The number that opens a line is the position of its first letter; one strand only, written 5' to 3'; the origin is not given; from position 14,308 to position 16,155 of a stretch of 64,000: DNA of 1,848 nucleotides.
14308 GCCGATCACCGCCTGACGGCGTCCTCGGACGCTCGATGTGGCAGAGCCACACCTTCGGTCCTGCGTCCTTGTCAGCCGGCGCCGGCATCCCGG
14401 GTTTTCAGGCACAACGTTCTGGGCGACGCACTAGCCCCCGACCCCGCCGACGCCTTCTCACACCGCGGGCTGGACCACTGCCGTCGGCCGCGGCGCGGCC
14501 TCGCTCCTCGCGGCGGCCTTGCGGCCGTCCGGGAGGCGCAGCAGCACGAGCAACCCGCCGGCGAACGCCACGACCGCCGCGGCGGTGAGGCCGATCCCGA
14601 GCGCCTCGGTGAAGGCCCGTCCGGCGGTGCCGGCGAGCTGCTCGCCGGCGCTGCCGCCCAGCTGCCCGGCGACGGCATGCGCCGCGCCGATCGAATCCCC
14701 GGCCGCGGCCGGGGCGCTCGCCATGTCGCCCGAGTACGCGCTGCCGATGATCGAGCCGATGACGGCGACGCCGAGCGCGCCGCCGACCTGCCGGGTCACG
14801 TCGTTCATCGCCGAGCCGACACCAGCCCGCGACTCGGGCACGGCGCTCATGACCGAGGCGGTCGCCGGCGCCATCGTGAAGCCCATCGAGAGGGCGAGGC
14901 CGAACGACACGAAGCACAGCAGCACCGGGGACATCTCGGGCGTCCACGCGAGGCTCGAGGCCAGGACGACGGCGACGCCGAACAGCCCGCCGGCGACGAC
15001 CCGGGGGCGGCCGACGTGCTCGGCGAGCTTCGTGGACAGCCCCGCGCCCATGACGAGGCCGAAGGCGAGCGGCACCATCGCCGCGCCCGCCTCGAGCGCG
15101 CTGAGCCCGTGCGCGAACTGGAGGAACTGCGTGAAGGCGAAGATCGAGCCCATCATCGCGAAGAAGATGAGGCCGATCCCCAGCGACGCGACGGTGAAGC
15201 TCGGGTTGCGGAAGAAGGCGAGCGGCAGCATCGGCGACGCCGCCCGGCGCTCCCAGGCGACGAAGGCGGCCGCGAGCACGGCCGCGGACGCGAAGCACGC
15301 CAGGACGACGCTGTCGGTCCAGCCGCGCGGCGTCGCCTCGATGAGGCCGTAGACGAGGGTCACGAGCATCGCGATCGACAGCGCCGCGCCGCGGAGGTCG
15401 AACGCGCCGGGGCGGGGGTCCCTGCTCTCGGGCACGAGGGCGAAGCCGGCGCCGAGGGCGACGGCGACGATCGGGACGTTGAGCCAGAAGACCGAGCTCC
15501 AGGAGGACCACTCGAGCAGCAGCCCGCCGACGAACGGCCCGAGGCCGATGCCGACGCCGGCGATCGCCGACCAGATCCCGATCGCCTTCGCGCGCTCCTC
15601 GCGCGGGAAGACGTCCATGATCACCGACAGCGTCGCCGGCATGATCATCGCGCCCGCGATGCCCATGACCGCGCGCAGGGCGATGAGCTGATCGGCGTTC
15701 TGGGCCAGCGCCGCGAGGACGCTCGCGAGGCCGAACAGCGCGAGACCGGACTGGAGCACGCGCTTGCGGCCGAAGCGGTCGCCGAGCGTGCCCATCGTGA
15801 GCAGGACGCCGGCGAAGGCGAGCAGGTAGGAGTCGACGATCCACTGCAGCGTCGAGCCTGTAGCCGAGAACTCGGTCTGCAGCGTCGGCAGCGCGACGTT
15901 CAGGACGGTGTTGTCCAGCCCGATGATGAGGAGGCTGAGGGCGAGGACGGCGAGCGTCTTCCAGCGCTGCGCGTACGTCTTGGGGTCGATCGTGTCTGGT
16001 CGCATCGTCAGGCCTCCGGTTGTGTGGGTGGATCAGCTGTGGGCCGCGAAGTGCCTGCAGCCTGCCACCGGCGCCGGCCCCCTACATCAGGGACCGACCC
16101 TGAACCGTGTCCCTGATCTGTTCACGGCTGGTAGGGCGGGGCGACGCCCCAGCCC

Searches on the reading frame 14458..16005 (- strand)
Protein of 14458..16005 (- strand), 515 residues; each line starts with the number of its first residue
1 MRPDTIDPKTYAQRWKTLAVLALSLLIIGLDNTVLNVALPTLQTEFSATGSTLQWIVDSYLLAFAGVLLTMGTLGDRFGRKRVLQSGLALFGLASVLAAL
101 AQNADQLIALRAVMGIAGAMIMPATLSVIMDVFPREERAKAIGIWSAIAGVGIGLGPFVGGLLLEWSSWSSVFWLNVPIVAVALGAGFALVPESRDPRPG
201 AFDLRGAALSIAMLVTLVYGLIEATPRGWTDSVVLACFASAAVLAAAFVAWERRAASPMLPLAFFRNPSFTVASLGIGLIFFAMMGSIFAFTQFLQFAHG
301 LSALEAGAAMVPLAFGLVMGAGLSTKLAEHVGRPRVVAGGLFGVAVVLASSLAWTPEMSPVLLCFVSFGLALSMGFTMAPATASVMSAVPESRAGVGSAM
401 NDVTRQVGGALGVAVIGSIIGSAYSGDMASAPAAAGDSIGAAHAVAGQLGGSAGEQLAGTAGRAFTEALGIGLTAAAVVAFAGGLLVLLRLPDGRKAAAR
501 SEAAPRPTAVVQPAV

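Call 57: search_protein_families(library=pfam, proteins=[window:14458-16005:-], max_evalue=0.001)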
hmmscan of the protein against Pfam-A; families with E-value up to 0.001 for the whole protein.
window:14458-16005:- (515 aa): 5 families
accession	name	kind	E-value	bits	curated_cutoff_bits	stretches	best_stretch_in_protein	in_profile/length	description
PF07690.21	MFS_1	-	2.1e-55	188.5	33.4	1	21-412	1-346/347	Major Facilitator Superfamily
PF00083.30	Sugar_tr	-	2.8e-08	33.5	22.3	1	27-194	11-194/452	Sugar (and other) transporter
PF03209.21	PUCC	-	4.8e-06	26.3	21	1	63-165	256-361/401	PUCC protein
PF03137.26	OATP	-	1.1e-05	24.4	25.8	0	18-101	3-86/545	Organic Anion Transporter Polypeptide (OATP) family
PF05977.19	MFS_3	-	0.00076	18.5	27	1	28-177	22-176/524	Transmembrane secretion effector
